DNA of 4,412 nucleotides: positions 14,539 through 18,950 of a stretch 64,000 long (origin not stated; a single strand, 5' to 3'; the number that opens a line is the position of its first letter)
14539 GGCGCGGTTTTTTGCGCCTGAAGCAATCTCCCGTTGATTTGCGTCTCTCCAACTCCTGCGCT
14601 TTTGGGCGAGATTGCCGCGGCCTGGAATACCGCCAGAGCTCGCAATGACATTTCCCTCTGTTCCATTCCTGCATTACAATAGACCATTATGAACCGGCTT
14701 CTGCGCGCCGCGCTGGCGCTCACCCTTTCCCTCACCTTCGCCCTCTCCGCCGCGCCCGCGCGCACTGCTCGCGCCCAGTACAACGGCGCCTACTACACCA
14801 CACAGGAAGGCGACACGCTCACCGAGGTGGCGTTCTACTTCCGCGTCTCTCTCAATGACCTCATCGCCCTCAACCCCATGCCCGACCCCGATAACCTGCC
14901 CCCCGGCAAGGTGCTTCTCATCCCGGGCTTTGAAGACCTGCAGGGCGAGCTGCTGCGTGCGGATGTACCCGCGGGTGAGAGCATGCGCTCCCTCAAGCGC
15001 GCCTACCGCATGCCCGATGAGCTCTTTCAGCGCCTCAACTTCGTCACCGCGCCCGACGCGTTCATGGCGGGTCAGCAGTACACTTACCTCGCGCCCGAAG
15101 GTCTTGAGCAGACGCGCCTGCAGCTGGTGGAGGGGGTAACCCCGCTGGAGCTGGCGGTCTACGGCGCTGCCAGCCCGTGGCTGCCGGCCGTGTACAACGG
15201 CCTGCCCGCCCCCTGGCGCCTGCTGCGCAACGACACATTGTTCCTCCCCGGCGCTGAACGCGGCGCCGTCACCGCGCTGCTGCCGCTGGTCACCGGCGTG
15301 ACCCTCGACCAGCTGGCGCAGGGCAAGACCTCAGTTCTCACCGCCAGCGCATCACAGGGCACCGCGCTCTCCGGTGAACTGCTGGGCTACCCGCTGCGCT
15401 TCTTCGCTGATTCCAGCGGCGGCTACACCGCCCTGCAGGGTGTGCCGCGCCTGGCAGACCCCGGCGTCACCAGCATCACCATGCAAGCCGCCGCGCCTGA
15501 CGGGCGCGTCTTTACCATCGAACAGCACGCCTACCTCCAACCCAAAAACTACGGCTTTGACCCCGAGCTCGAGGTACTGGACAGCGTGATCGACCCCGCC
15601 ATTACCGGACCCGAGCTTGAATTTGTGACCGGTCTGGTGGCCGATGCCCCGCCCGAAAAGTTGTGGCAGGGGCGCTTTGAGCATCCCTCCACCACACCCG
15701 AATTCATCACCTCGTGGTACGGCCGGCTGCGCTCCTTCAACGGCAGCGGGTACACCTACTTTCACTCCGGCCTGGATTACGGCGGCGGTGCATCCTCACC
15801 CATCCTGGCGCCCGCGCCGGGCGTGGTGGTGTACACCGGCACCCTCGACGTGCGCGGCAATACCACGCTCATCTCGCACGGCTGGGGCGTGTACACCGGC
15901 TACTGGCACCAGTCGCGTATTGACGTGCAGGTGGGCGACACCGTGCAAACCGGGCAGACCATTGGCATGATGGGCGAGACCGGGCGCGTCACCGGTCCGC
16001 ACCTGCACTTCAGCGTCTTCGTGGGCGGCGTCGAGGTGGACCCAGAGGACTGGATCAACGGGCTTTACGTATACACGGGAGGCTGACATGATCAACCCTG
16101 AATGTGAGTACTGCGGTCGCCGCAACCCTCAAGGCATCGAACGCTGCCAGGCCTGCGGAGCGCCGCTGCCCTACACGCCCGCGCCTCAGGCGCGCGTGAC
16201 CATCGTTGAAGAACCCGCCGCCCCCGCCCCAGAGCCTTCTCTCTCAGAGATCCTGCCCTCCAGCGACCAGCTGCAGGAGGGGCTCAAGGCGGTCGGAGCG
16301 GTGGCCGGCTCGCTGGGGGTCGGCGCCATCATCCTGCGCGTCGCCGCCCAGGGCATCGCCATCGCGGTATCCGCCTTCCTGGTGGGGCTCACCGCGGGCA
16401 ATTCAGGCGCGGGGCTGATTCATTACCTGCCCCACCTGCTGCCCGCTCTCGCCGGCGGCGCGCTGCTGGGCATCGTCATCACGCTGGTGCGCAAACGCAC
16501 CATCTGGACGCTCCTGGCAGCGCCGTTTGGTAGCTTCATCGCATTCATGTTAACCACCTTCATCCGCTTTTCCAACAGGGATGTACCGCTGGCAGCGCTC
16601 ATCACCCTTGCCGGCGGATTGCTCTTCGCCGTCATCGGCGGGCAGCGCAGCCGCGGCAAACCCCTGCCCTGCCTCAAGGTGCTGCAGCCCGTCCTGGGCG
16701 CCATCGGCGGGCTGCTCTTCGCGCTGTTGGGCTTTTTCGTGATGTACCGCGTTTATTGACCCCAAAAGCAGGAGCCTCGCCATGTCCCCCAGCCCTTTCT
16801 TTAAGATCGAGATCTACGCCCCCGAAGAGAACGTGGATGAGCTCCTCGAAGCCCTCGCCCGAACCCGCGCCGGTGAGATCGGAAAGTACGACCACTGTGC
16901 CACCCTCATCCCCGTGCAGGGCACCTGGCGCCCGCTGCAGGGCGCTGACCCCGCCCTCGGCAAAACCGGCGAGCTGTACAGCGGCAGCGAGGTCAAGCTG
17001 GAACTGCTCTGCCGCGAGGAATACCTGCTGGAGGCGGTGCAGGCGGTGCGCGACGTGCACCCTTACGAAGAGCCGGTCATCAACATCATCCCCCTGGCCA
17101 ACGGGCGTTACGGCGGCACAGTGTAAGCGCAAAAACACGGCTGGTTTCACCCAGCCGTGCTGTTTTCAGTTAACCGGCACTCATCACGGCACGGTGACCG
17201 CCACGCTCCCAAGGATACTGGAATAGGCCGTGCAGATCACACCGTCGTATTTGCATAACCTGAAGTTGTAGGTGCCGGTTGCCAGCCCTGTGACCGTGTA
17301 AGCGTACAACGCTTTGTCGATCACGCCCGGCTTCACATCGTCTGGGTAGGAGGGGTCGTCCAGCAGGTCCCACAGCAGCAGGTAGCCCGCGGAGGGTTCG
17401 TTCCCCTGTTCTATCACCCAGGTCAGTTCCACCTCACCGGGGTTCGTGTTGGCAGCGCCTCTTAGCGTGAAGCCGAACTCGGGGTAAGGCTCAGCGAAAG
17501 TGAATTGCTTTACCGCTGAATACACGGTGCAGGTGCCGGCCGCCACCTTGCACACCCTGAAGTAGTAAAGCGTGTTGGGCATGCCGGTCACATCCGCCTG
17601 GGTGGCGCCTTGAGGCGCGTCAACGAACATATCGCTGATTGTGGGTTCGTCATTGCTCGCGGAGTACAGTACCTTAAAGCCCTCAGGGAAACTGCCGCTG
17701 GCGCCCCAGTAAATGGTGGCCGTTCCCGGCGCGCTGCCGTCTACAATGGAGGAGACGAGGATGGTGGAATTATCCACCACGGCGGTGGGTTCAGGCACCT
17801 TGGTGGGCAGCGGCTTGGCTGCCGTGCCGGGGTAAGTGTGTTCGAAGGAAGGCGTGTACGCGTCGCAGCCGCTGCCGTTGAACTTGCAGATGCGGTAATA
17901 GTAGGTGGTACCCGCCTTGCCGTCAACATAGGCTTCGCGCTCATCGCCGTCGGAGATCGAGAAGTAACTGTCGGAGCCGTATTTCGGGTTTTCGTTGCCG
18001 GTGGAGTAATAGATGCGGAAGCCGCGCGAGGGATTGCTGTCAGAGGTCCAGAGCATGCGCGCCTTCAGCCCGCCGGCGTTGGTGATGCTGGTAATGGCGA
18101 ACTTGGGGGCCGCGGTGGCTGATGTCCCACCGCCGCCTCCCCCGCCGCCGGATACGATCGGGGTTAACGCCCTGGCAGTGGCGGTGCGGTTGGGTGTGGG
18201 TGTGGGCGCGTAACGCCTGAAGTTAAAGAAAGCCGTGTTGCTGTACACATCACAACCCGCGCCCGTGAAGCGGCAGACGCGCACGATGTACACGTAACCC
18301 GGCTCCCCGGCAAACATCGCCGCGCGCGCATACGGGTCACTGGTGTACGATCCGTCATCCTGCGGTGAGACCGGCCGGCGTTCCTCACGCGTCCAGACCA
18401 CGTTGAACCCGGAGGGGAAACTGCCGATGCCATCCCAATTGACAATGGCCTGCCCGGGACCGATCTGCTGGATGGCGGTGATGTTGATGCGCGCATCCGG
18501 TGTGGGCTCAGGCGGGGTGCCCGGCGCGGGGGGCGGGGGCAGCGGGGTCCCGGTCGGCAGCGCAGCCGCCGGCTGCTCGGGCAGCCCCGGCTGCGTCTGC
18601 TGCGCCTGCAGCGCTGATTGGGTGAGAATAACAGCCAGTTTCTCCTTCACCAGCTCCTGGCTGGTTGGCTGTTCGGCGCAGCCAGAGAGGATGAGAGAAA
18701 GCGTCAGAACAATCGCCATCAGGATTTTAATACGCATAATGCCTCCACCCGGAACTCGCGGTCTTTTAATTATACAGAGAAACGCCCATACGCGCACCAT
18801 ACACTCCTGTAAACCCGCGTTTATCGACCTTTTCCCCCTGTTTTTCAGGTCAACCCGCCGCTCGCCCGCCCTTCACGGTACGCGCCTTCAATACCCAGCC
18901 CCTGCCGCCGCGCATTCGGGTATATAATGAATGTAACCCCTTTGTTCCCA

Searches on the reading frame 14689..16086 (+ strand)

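Call 23: search_protein_families(library=pfam, proteins=[window:14689-16086:+], max_evalue=0.00001)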
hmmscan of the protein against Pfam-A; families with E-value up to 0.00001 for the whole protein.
window:14689-16086:+ (465 aa): 2 families
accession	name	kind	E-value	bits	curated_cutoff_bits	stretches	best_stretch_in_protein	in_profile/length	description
PF01551.29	Peptidase_M23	-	1.8e-27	95.8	28.7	1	358-452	2-96/96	Peptidase family M23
PF01476.26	LysM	-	1.3e-08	35.1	20.9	1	36-79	1-43/43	LysM domain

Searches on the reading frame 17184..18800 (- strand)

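Call 24: search_protein_families(library=pfam, proteins=[window:17184-18800:-], max_evalue=0.00001)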
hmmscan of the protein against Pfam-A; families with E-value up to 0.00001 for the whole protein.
window:17184-18800:- (538 aa): 1 family
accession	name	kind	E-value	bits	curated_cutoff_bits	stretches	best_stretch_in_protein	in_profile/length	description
PF00041.27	fn3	-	3.3e-10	40.5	25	0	359-422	14-72/84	Fibronectin type III domain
